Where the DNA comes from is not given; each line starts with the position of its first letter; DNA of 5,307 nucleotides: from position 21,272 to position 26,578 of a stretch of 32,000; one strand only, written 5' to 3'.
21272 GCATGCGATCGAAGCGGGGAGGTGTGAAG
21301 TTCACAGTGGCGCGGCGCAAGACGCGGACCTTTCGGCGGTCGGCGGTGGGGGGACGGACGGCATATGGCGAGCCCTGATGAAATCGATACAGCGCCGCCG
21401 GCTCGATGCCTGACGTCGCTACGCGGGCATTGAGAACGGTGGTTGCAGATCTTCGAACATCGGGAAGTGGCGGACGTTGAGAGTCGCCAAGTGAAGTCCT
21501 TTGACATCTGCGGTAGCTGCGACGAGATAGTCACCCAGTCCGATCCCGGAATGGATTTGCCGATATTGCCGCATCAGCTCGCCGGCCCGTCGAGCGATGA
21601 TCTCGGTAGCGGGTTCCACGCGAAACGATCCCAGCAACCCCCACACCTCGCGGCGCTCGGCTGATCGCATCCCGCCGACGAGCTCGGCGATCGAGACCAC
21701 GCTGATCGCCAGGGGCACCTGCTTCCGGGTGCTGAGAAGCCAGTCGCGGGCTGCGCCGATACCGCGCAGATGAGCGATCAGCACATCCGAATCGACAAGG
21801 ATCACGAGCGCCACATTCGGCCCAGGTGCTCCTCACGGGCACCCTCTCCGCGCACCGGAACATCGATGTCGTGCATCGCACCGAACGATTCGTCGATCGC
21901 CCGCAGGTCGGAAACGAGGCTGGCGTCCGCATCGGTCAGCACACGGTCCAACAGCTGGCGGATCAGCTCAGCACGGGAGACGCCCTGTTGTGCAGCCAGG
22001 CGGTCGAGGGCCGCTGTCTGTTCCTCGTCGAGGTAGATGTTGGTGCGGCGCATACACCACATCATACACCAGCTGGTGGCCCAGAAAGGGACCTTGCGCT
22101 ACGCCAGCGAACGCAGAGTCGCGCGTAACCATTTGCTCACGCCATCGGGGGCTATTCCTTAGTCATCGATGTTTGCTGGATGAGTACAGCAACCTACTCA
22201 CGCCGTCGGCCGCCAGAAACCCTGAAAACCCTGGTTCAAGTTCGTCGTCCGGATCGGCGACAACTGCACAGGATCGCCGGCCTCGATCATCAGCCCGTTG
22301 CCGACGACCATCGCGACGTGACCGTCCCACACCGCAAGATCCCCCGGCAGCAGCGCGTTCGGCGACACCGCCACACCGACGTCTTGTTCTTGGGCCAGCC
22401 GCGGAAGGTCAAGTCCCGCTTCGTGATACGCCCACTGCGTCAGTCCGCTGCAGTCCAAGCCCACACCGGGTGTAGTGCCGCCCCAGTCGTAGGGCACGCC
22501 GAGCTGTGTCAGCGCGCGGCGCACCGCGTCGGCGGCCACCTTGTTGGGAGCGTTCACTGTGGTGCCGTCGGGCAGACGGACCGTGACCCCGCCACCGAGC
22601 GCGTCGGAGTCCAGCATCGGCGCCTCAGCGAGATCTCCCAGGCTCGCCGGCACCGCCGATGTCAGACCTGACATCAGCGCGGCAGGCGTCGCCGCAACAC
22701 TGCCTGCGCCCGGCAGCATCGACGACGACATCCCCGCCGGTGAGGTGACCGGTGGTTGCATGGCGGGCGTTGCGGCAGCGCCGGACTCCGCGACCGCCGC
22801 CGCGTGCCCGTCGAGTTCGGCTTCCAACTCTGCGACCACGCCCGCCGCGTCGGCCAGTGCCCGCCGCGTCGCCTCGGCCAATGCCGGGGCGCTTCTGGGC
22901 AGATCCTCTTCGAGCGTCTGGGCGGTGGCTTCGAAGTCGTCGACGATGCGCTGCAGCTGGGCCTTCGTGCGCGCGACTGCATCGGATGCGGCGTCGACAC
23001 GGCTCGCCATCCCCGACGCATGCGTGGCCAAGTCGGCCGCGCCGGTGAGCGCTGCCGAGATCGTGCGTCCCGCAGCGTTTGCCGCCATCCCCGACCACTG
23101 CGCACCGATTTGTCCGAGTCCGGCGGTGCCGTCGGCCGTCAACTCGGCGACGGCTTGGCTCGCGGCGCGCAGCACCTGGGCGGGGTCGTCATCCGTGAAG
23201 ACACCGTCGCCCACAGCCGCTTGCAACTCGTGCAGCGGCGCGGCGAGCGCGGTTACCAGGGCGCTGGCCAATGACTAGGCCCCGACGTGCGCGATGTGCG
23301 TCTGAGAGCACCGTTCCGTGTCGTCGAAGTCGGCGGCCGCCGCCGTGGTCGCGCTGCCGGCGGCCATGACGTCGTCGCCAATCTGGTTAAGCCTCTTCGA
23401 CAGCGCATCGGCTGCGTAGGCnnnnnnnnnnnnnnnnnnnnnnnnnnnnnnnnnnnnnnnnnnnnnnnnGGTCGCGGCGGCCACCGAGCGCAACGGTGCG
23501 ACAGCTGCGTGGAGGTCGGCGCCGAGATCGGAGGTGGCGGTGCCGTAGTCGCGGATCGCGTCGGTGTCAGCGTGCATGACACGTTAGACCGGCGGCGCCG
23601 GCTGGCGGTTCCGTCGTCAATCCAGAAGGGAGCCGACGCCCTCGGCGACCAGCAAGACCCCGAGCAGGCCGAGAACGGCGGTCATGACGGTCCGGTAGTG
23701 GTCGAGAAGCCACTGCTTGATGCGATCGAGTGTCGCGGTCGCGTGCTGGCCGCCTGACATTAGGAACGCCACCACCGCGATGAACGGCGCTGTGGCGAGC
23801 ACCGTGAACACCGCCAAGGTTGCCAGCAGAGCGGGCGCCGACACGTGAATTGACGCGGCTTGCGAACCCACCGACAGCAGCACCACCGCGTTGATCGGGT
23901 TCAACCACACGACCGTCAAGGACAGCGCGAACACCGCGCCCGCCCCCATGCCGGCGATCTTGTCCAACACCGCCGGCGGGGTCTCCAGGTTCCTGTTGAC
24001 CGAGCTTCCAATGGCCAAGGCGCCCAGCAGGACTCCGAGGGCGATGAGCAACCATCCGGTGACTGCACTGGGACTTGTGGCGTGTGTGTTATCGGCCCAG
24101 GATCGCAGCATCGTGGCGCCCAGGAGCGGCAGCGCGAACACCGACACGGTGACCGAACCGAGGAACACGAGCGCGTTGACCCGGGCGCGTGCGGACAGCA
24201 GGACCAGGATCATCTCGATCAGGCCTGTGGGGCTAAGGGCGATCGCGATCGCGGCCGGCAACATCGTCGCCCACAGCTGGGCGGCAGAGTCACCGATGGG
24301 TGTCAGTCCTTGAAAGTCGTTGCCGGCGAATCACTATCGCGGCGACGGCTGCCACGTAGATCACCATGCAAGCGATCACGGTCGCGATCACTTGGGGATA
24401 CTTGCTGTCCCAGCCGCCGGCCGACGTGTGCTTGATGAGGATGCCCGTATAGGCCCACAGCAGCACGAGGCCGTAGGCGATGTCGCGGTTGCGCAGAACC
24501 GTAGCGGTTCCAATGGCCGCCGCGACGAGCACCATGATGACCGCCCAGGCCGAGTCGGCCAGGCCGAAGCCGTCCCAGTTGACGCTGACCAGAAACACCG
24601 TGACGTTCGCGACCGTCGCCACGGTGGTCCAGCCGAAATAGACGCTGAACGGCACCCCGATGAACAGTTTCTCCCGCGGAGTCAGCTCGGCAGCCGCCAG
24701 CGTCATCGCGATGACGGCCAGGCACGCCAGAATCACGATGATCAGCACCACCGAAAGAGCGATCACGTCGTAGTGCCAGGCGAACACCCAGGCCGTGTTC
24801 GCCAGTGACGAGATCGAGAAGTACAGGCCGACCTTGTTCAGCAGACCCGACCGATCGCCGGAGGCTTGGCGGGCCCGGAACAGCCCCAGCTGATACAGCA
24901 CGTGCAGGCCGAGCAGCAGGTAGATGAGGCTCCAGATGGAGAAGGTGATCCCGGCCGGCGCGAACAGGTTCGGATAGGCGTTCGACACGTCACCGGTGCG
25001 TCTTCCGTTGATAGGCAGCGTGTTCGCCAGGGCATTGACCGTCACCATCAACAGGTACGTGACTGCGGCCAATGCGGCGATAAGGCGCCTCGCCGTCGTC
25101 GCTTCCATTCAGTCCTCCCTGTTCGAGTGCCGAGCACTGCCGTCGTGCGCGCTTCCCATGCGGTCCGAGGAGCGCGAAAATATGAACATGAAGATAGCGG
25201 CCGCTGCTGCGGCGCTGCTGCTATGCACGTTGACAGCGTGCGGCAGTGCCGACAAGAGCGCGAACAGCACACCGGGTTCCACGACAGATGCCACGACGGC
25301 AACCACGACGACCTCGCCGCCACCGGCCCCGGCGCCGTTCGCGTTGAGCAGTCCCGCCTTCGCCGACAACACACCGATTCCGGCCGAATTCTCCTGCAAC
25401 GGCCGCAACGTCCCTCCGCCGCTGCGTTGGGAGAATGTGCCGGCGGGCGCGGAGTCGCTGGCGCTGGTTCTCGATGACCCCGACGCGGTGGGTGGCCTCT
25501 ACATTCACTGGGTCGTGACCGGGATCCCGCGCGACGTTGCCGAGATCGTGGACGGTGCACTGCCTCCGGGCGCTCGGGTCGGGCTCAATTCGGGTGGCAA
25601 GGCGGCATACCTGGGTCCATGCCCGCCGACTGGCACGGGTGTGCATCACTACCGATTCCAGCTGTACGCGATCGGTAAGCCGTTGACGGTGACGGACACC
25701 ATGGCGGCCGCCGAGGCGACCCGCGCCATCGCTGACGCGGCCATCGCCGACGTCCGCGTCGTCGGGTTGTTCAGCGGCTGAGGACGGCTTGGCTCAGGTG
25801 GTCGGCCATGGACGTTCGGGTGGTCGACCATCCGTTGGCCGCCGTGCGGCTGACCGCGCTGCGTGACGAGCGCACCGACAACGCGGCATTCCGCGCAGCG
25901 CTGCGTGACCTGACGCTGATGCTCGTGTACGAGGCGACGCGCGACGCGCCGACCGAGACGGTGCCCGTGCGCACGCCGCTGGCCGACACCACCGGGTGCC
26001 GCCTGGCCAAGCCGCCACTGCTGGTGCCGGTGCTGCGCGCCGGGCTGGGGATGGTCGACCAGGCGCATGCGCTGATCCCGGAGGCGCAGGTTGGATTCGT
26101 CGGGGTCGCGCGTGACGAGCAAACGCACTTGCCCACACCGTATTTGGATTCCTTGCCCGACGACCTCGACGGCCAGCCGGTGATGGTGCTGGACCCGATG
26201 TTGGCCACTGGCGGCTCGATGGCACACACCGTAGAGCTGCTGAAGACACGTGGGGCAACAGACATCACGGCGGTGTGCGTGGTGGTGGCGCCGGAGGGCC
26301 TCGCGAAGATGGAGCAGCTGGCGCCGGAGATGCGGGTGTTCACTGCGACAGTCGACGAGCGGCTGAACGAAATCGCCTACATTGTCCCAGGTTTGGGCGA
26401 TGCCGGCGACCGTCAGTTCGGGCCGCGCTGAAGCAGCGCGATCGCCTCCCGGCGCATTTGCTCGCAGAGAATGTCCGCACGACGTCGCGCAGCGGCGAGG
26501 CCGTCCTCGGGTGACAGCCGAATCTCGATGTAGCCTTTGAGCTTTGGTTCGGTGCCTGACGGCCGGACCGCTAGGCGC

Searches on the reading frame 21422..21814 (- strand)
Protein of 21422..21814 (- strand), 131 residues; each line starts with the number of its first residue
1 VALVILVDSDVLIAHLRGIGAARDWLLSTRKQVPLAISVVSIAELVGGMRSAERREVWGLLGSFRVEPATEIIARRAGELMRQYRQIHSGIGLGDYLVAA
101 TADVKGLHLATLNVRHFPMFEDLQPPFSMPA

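Call 10: search_protein_families(library=ncbifam, proteins=[window:21422-21814:-], max_evalue=0.00001)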
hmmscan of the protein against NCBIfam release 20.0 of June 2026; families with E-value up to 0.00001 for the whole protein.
window:21422-21814:- (131 aa): 2 families
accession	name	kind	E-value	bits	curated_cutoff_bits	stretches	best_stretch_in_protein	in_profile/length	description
NF047959.1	TA_toxin_VapC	equivalog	7.4e-07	29.3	80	1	5-111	1-111/125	type II toxin-antitoxin system VapC family toxin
NF047863.1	VapCLeptosp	equivalog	6.4e-06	26.5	140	1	27-123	23-124/130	type II toxin-antitoxin system tRNA(fMet)-specific endonuclease VapC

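Call 65: search_protein_families(library=padloc, proteins=[window:21422-21814:-], max_evalue=0.01)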
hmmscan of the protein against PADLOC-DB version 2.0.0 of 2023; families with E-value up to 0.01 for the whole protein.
window:21422-21814:- (131 aa): 0 families

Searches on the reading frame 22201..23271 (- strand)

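Call 10: search_protein_families(library=ncbifam, proteins=[window:22201-23271:-], max_evalue=0.00001)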
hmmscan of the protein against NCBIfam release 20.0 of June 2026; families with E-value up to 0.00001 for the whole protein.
window:22201-23271:- (357 aa): 7 families
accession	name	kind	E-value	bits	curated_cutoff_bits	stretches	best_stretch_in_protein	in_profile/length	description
NF033743.1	NlpC_inact_RipD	exception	1.5e-19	70.2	215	1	269-345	90-172/181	NlpC/P60 family peptidoglycan-binding protein RipD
NF038345.1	wall_hydro_RipC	exception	7.1e-19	68.4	425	1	104-343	135-354/362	peptidoglycan hydrolase RipC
NF046048.1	NlpC_P60_DIP1281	equivalog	5.3e-17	61.9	517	1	100-346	326-580/587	DIP1281 family NlpC/P60 protein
NF033742.1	NlpC_p60_RipB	exception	1.7e-15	57.2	335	1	239-345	71-196/206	NlpC/P60 family peptidoglycan endopeptidase RipB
NF010495.0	PRK13914.1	equivalog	2.6e-12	46.5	647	1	236-333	356-458/481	invasion associated endopeptidase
NF033741.1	NlpC_p60_RipA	exception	1.3e-10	40.9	625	1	29-344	121-446/457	NlpC/P60 family peptidoglycan endopeptidase RipA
NF008096.1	PRK10838.1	equivalog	2.2e-07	30.8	186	1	258-325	80-153/189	bifunctional murein DD-endopeptidase/murein LD-carboxypeptidase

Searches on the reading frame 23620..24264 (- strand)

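Call 10: search_protein_families(library=ncbifam, proteins=[window:23620-24264:-], max_evalue=0.00001)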
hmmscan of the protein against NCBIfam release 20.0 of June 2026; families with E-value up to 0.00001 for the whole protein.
window:23620-24264:- (215 aa): 0 families

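Call 63: search_protein_families(library=pfam, proteins=[window:23620-24264:-], max_evalue=0.001)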
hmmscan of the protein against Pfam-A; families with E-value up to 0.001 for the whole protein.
window:23620-24264:- (215 aa): 1 family
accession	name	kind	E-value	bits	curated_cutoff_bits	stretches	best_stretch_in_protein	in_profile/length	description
PF11139.14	SfLAP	-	1.2e-20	74.3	35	1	2-210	2-212/213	Sap, sulfolipid-1-addressing protein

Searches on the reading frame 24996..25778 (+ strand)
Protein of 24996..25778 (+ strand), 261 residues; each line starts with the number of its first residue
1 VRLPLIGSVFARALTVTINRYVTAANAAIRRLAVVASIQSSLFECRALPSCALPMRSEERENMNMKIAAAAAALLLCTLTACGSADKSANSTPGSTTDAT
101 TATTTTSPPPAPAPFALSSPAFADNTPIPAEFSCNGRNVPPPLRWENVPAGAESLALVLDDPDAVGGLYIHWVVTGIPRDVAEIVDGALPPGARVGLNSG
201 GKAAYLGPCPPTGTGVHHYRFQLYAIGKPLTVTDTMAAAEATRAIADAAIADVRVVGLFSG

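Call 10: search_protein_families(library=ncbifam, proteins=[window:24996-25778:+], max_evalue=0.00001)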
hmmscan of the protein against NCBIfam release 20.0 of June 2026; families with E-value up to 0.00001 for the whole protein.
window:24996-25778:+ (261 aa): 3 families
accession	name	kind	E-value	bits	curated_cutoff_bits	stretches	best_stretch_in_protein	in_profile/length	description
TIGR00481.1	TIGR00481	subfamily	4.2e-25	88.2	57.75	1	133-259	9-142/142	YbhB/YbcL family Raf kinase inhibitor-like protein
NF007330.0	PRK09818.1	equivalog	1.1e-18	67.9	277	1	130-229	42-149/183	kinase inhibitor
NF007609.0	PRK10257.1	equivalog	7e-15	55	226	1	133-233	24-131/158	kinase inhibitor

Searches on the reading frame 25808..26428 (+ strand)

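Call 10: search_protein_families(library=ncbifam, proteins=[window:25808-26428:+], max_evalue=0.00001)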
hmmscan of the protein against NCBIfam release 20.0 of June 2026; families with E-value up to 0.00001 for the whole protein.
window:25808-26428:+ (207 aa): 5 families
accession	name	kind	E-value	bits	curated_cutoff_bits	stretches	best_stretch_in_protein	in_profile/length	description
NF001097.0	PRK00129.1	equivalog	5.7e-85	284.3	114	1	1-206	2-208/209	uracil phosphoribosyltransferase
TIGR01091.1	upp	equivalog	3.1e-74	249.1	208.35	1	3-206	2-206/207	uracil phosphoribosyltransferase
NF002095.0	PRK00934.1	equivalog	5.2e-09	35.7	296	1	119-184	202-269/287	ribose-phosphate diphosphokinase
TIGR01251.1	ribP_PPkin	subfamily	1.5e-07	30.7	113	1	118-158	206-246/309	ribose-phosphate diphosphokinase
NF005299.0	PRK06827.1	subfamily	1.8e-06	26.9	327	1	116-170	259-314/383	phosphoribosylpyrophosphate synthetase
